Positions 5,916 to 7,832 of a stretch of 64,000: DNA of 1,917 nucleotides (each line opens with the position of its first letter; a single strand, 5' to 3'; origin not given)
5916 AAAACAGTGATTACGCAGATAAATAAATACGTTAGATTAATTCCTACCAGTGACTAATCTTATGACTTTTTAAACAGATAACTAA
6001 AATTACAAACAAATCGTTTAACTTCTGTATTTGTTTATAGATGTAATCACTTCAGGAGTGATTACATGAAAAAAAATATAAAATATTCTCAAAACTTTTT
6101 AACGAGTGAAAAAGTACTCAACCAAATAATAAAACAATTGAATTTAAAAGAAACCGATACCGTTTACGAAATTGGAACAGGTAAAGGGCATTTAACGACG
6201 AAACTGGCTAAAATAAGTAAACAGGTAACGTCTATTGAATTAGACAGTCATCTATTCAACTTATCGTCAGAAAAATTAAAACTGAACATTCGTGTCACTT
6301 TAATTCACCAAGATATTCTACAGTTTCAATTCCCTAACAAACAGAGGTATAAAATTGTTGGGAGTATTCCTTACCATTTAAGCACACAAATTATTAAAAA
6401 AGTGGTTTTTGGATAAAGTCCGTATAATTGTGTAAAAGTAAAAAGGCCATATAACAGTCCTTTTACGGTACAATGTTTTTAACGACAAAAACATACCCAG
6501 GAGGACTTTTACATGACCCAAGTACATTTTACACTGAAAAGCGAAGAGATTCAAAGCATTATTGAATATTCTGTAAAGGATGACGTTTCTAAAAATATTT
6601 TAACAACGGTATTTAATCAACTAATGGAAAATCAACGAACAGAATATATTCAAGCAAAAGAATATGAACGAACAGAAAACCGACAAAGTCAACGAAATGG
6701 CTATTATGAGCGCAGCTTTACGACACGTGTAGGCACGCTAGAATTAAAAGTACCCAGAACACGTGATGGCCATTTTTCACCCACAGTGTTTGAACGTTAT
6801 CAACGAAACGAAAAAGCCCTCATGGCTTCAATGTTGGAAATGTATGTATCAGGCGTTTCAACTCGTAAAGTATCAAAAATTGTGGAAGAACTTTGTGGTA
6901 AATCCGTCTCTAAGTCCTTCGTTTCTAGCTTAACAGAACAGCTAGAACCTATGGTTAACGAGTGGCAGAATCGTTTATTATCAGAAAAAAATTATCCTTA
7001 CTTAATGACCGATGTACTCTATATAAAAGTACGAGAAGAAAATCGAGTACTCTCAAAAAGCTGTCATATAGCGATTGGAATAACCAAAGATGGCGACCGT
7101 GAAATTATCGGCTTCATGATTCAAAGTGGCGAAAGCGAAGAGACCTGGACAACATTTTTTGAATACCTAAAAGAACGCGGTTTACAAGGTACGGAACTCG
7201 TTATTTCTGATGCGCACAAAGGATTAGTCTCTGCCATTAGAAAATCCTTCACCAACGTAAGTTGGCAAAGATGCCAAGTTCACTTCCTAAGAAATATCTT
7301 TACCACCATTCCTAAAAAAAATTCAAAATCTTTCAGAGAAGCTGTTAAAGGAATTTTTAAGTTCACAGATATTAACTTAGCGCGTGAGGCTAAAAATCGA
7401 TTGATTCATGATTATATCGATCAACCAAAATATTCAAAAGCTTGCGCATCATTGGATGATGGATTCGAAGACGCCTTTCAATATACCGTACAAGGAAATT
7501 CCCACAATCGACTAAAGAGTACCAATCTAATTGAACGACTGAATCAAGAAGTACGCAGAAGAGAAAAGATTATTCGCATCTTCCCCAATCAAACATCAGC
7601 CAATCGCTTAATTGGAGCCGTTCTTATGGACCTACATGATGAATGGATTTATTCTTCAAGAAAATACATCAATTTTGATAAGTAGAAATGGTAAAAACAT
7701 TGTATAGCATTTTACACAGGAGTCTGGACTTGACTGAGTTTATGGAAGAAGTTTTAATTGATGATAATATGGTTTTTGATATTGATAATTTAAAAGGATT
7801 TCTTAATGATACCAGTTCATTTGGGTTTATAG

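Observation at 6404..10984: Tn4001-like gentamicin-resistance transposon inserted into ermB with an 8-bp target duplication, inactivating ermB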

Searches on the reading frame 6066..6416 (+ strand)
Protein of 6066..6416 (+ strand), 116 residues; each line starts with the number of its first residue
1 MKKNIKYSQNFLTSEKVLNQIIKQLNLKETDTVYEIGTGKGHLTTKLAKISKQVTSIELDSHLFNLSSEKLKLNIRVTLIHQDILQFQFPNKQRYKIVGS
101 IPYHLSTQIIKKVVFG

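Call 38: find_encoding_contigs(protein=window:6066-6416:+, flank=8000, max_places=10)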
Protein window:6066-6416:+ (116 aa): 7 contigs read that carry it; 5 places shown.
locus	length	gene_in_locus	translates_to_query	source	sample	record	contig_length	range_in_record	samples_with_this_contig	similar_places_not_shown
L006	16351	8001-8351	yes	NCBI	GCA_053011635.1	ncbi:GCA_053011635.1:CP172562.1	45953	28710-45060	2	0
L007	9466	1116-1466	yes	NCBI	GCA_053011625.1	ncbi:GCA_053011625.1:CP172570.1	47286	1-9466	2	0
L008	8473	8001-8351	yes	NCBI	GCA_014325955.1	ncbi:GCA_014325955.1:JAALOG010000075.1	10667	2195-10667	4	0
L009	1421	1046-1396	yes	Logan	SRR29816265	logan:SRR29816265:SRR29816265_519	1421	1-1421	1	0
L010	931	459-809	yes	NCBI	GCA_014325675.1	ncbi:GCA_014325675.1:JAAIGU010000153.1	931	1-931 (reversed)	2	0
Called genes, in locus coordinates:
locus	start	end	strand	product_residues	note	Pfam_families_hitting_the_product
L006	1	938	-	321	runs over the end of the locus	PF01656:CbiA, PF06564:CBP_BcsQ (faint), PF09140:MipZ (faint), PF10609:ParA (weak), PF13614:AAA_31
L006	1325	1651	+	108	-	-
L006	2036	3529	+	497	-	PF08708:PriCT_1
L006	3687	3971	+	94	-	-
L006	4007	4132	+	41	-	-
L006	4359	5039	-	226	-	PF00665:rve, PF13610:DDE_Tnp_IS240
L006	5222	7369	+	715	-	PF01751:Toprim, PF01131:Topoisom_bac, PF01396:Zn_ribbon_Top1, PF13101:DUF3945 (faint), PF13342:Toprim_Crpt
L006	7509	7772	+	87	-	PF07764:Omega_Repress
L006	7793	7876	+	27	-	PF06308:ErmC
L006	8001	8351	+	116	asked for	PF00398:RrnaAD, PF13649:Methyltransf_25 (weak)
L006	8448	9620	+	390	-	PF00872:Transposase_mut, PF03050:DDE_Tnp_IS66 (weak), PF10551:MULE (weak)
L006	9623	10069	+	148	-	PF00583:Acetyltransf_1, PF13302:Acetyltransf_3 (weak), PF13673:Acetyltransf_10 (weak), PF13508:Acetyltransf_7, PF08445:FR47 (weak)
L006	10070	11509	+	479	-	PF13302:Acetyltransf_3, PF13523:Acetyltransf_8, PF00583:Acetyltransf_1, PF01636:APH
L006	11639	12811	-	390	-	PF00872:Transposase_mut, PF03050:DDE_Tnp_IS66 (weak), PF10551:MULE (weak)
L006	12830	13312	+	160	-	PF00398:RrnaAD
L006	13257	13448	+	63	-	-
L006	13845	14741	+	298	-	PF13614:AAA_31, PF01656:CbiA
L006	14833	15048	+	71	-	PF07764:Omega_Repress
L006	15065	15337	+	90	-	PF08998:Epsilon_antitox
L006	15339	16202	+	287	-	PF06414:Zeta_toxin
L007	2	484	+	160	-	?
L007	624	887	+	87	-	PF07764:Omega_Repress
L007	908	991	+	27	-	PF06308:ErmC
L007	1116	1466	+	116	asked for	PF00398:RrnaAD, PF13649:Methyltransf_25 (weak)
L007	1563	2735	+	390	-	PF00872:Transposase_mut, PF03050:DDE_Tnp_IS66 (weak), PF10551:MULE (weak)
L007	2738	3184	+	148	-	PF00583:Acetyltransf_1, PF13302:Acetyltransf_3 (weak), PF13673:Acetyltransf_10 (weak), PF13508:Acetyltransf_7, PF08445:FR47 (weak)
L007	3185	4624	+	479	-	PF13302:Acetyltransf_3, PF13523:Acetyltransf_8, PF00583:Acetyltransf_1, PF01636:APH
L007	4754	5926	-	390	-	PF00872:Transposase_mut, PF03050:DDE_Tnp_IS66 (weak), PF10551:MULE (weak)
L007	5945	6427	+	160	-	PF00398:RrnaAD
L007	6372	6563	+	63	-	-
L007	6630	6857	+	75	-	PF01396:Zn_ribbon_Top1, PF13342:Toprim_Crpt, PF13101:DUF3945 (weak)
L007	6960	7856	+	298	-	PF13614:AAA_31, PF01656:CbiA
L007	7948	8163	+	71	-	PF07764:Omega_Repress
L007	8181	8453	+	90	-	PF08998:Epsilon_antitox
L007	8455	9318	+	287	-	PF06414:Zeta_toxin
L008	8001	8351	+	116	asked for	PF00398:RrnaAD, PF13649:Methyltransf_25 (weak)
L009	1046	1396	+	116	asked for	PF00398:RrnaAD, PF13649:Methyltransf_25 (weak)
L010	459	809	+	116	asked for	PF00398:RrnaAD, PF13649:Methyltransf_25 (weak)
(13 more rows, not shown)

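Call 56: search_protein_families(library=ncbifam, proteins=[window:6066-6413:+])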
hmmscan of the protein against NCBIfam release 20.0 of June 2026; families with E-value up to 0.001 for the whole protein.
window:6066-6413:+ (116 aa): 37 families (the best 25 are shown)
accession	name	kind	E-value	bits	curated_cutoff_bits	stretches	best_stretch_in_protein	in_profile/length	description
NF012220.1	erm_B_23S_MT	exception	1.5e-74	250.7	525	1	1-115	1-115/245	23S rRNA (adenine(2058)-N(6))-methyltransferase Erm(B)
NF000411.1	Erm45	exception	9.6e-45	153.3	525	1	1-115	1-115/245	23S rRNA (adenine(2058)-N(6))-methyltransferase Erm(45)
NF000499.2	Erm23S_rRNA_broad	equivalog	5.4e-40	137.3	212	1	8-114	2-107/244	23S ribosomal RNA methyltransferase Erm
NF012222.1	erm_A_23S_MT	exception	7.3e-33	114.1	475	1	2-115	3-116/243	23S rRNA (adenine(2058)-N(6))-methyltransferase Erm(A)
NF000412.1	Erm43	exception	6.7e-32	110.9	500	1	2-115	3-116/243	23S rRNA (adenine(2058)-N(6))-methyltransferase Erm(43)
NF012219.1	erm_C_23S_MT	exception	5.2e-31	108.1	530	1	2-115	3-116/244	23S rRNA (adenine(2058)-N(6))-methyltransferase Erm(C)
NF045543.1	erm_G_23S_MT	exception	7.4e-31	107.8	515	1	2-115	3-116/244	23S rRNA (adenine(2058)-N(6))-methyltransferase Erm(G)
TIGR00755.1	ksgA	equivalog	4.3e-28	98.3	171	1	4-114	4-115/256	16S rRNA (adenine(1518)-N(6)/adenine(1519)-N(6))-dimethyltransferase RsmA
NF000337.1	erm_SHROVE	exception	1.7e-19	70.1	320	1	5-111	4-109/248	ErmE/ErmH/ErmO/ErmR family 23S rRNA (adenine(2058)-N(6))-methyltransferase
NF000077.1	Erm42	exception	5.5e-19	68.5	600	1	4-113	15-122/303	23S rRNA (adenine(2058)-N(6))-methyltransferase Erm(42)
NF042938.1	Erm55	exception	6.2e-18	64.8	525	1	6-114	10-114/270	23S rRNA (adenine(2058)-N(6))-methyltransferase Erm(55)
NF042988.1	Erm46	exception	3.8e-16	59.2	503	1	7-114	11-114/255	23S rRNA (adenine(2058)-N(6))-methyltransferase Erm(46)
NF012223.0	erm_F_23S_MT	exception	2.9e-15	56.3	575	1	4-115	7-118/266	23S rRNA (adenine(2058)-N(6))-methyltransferase Erm(F)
NF012218.0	erm_38_23S_MT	exception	6.9e-11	41.7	800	1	7-116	11-124/386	23S rRNA (adenine(2058)-N(6))-methyltransferase Erm(38)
NF011486.0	PRK14896.1-1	equivalog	1.2e-10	40.9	450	1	4-112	23-133/284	16S ribosomal RNA methyltransferase A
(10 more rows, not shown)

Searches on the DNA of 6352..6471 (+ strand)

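Call 9: search_dna_similar(query=window:6352-6471:+, collection=plasmids, mode=near, max_rows=40)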
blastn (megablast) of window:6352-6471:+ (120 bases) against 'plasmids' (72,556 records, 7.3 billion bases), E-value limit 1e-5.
Records with a match: 1605; places in all: 2136; records where one place covers at least 80% of the query: 3.
Best place of each record, by identity: >=99% 524; 95-99% 1075; 90-95% 5; 80-90% 1.
By first word of the organism name: Enterococcus 986; Escherichia 239; Staphylococcus 119; Klebsiella 103; Shigella 54; Lactococcus 14; Salmonella 13; Streptococcus 12; Mammaliicoccus 10; Ligilactobacillus 9; and 23 more.
By predicted mobility (MOB-suite, as given by PLSDB): conjugative 640; mobilizable 498; non-mobilizable 467.
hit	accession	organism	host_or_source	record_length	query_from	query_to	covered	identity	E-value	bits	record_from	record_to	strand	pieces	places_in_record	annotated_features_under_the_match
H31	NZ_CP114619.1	Enterococcus faecium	Homo sapiens,urine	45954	1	120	100%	100.0%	6e-56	222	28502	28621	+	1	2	ErmB: Erm 23S ribosomal RNA methyltransferase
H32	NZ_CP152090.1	Enterococcus faecium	Homo sapiens,blood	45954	1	120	100%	100.0%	6e-56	222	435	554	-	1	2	ErmB: Erm 23S ribosomal RNA methyltransferase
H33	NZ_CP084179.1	Enterococcus faecium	Homo sapiens,hematoma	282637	1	120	100%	99.2%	3e-54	217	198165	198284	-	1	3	ErmB: Erm 23S ribosomal RNA methyltransferase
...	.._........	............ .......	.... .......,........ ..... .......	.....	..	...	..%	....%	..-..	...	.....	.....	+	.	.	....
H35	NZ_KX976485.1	Enterococcus avium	Homo sapiens,feces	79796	38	120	69%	91.9%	3e-24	117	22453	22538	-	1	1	none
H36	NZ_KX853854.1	Enterococcus faecium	Homo sapiens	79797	38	120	69%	91.9%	3e-24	117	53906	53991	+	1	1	none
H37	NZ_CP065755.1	Enterococcus faecium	Homo sapiens,Rectal swab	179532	37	120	70%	87.4%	4e-18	97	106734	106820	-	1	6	none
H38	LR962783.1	Enterococcus faecalis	-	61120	47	120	62%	94.7%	1e-23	115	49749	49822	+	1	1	none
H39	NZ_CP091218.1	Enterococcus faecium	Homo sapiens,whole organism,fecal sample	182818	52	120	57%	97.1%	3e-24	117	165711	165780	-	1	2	none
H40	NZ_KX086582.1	Staphylococcus aureus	-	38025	52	120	57%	97.1%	3e-24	117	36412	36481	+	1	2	none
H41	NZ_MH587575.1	Staphylococcus aureus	-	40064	52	120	57%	97.1%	3e-24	117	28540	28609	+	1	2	none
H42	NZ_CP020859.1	Ligilactobacillus salivarius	piglet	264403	55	120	55%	100.0%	6e-26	122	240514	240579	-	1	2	none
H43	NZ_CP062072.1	Ligilactobacillus salivarius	swine,cell culture,feces,feces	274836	55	120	55%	100.0%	6e-26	122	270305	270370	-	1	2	none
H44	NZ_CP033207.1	Enterococcus faecium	Homo sapiens,urine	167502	54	120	56%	98.5%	8e-25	119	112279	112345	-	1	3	none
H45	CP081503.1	Enterococcus faecium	mixed culture,swine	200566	54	120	56%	97.1%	4e-23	113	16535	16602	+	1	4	none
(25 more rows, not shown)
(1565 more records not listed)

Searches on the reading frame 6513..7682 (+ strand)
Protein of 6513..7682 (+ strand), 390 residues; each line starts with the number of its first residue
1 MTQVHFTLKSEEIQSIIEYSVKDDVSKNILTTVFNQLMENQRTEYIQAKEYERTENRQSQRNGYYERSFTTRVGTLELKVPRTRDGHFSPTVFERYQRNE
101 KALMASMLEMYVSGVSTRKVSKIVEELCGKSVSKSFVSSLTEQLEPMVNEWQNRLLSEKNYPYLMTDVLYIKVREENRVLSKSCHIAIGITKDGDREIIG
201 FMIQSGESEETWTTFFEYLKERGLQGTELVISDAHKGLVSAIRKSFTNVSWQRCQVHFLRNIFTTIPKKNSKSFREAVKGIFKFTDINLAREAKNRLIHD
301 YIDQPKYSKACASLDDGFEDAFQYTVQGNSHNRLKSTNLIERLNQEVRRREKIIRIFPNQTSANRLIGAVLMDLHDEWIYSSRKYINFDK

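Call 55: search_protein_families(library=pfam, proteins=[window:6513-7682:+])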
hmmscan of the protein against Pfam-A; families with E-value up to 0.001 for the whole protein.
window:6513-7682:+ (390 aa): 3 families
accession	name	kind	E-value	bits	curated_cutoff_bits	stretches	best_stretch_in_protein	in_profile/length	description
PF00872.24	Transposase_mut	-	2.4e-166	553.7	21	1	1-381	1-379/379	Transposase, Mutator family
PF10551.15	MULE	-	4.6e-08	33.8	27.6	1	187-261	20-99/99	MULE transposase domain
PF03050.20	DDE_Tnp_IS66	-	2e-05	24.6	23.1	1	103-357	8-247/284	Transposase IS66 family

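Call 56: search_protein_families(library=ncbifam, proteins=[window:6513-7682:+])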
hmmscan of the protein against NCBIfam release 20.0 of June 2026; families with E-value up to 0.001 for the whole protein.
window:6513-7682:+ (390 aa): 7 families
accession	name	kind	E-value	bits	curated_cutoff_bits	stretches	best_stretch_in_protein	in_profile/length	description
NF033543.2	transpos_IS256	equivalog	4.1e-115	384.4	150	1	42-373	1-337/338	IS256 family transposase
NF041731.2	transpos_ISH6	equivalog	1.1e-25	90.3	240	1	15-352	17-381/414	ISH6 family transposase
NF033587.1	transpos_IS6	equivalog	2.6e-10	40.3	125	1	97-283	4-180/202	IS6 family transposase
NF033544.1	transpos_IS1249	exception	1.3e-07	31.1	300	1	182-270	105-185/382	IS1249 family transposase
NF033572.1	transpos_ISKra4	equivalog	1.7e-07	30.7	205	1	26-158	32-174/422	ISKra4 family transposase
NF033517.1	transpos_IS66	equivalog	8.3e-05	21.8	180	1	90-354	79-318/387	IS66 family transposase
NF033529.1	transpos_ISLre2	equivalog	0.00015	21.2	200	1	93-222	28-165/382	ISLre2 family transposase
